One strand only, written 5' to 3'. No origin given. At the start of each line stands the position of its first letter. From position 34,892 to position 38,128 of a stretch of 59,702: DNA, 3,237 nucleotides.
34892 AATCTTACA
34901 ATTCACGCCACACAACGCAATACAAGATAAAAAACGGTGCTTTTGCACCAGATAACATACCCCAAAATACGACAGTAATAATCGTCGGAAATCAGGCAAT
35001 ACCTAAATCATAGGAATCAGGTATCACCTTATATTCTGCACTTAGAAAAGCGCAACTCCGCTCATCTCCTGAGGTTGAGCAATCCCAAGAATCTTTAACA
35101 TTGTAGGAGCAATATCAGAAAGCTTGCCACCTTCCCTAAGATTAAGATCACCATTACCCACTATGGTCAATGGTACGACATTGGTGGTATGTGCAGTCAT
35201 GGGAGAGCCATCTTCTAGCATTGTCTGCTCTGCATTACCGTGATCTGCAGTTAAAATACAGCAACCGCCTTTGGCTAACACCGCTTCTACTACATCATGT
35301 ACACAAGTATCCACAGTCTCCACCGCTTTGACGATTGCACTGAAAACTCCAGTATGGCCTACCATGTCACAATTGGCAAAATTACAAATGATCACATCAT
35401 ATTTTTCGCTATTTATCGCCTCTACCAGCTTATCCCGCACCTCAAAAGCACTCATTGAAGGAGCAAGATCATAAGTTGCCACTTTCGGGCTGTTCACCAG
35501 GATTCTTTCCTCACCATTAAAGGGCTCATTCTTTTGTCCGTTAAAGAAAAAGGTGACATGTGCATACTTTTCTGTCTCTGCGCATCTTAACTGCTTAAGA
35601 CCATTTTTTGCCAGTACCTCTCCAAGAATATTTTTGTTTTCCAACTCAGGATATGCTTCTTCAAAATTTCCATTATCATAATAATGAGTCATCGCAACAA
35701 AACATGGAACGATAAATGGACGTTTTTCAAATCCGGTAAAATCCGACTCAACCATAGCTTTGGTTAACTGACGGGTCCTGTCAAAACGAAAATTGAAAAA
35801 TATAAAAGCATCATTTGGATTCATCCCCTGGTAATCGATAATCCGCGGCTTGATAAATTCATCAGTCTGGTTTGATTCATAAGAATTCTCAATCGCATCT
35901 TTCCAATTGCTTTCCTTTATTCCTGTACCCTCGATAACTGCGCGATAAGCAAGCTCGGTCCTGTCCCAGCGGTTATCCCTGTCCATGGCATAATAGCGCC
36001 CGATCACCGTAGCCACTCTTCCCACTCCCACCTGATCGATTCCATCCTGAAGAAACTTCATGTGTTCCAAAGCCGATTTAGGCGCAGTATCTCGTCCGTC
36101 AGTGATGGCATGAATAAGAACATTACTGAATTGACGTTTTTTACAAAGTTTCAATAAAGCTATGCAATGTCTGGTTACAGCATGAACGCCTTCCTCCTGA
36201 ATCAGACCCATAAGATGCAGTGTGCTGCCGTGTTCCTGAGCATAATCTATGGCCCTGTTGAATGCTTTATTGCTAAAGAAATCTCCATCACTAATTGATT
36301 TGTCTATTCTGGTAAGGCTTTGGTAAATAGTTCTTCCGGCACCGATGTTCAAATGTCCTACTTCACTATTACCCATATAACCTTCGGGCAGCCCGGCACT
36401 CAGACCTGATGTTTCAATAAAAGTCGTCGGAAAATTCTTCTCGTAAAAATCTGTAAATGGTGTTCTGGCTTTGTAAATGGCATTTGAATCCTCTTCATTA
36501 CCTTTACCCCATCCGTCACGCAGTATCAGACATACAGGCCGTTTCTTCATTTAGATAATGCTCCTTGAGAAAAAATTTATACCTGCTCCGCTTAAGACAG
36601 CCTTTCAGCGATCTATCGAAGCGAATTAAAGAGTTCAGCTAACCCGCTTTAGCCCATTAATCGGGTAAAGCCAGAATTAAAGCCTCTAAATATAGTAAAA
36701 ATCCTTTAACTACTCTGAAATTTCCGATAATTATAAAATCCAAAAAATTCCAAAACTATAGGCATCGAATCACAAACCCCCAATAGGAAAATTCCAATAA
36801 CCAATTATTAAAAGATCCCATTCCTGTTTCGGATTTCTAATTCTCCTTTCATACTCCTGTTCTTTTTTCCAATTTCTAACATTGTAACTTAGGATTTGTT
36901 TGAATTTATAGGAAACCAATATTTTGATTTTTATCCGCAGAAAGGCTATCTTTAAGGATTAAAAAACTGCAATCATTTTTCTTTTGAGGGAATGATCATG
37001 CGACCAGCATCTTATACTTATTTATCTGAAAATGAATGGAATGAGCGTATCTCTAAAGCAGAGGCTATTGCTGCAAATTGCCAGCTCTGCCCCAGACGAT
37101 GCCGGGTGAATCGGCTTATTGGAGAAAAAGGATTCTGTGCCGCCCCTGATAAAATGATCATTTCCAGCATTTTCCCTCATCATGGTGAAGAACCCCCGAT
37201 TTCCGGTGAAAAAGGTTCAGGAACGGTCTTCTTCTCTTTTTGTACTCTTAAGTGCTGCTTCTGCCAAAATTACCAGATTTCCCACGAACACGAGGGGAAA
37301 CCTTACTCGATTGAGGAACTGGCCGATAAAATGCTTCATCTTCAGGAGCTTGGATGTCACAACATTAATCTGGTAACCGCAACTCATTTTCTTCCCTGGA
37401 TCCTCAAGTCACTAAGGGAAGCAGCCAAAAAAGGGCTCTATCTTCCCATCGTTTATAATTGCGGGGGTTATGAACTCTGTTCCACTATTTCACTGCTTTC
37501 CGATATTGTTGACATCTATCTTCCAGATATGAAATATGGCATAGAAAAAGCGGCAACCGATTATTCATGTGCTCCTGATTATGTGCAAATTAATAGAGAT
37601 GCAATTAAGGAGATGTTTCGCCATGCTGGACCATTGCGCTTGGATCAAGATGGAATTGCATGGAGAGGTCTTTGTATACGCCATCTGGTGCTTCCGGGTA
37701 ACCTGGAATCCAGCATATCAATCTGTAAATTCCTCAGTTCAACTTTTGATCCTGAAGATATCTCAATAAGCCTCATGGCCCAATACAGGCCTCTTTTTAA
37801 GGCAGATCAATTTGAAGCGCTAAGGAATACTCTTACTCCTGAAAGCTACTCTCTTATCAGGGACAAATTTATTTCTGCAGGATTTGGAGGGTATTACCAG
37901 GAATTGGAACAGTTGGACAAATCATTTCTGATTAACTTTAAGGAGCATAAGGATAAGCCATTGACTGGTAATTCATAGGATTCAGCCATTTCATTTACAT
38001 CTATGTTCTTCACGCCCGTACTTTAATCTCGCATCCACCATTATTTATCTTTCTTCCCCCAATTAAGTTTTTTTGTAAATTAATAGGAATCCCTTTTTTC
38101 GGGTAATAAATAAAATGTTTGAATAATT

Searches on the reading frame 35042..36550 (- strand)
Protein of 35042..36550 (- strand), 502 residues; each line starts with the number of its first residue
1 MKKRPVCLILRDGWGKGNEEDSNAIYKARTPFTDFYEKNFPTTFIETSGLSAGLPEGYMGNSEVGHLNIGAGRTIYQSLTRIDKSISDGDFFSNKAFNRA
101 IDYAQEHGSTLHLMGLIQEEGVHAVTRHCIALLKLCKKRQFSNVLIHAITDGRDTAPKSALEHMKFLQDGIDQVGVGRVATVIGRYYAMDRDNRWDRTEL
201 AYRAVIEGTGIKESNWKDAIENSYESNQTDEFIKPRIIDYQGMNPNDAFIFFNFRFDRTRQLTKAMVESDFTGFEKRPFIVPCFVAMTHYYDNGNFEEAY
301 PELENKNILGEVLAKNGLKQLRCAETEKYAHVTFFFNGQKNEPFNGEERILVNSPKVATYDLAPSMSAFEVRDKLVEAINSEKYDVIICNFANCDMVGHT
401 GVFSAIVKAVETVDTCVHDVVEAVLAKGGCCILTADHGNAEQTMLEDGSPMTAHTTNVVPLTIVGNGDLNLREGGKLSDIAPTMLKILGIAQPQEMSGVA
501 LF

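Call 20: search_protein_families(library=pfam, proteins=[window:35042-36550:-], max_evalue=0.01)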
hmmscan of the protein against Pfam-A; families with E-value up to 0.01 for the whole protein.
window:35042-36550:- (502 aa): 4 families
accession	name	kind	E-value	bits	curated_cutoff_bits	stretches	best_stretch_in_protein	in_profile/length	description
PF01676.23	Metalloenzyme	-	2.5e-80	270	24.3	1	5-491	2-251/252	Metalloenzyme superfamily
PF06415.18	iPGM_N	-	2.1e-74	250.1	27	1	82-291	1-216/217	BPG-independent PGAM N-terminus (iPGM_N)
PF01663.27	Phosphodiest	-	0.005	16.9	23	1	376-441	157-223/342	Type I phosphodiesterase / nucleotide pyrophosphatase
PF08665.17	PglZ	-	0.0064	16.9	25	0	335-440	68-173/179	PglZ domain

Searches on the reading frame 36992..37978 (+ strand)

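Call 19: search_protein_families(library=pfam, proteins=[window:36992-37978:+], max_evalue=0.01)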
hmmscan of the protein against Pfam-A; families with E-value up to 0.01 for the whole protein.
window:36992-37978:+ (328 aa): 2 families
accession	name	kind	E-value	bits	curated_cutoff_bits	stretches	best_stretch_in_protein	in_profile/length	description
PF04055.27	Radical_SAM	-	8.1e-08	33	29.5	1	79-162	2-89/166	Radical SAM superfamily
PF13353.11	Fer4_12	-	0.0099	16.6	22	0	77-119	8-50/137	4Fe-4S single cluster domain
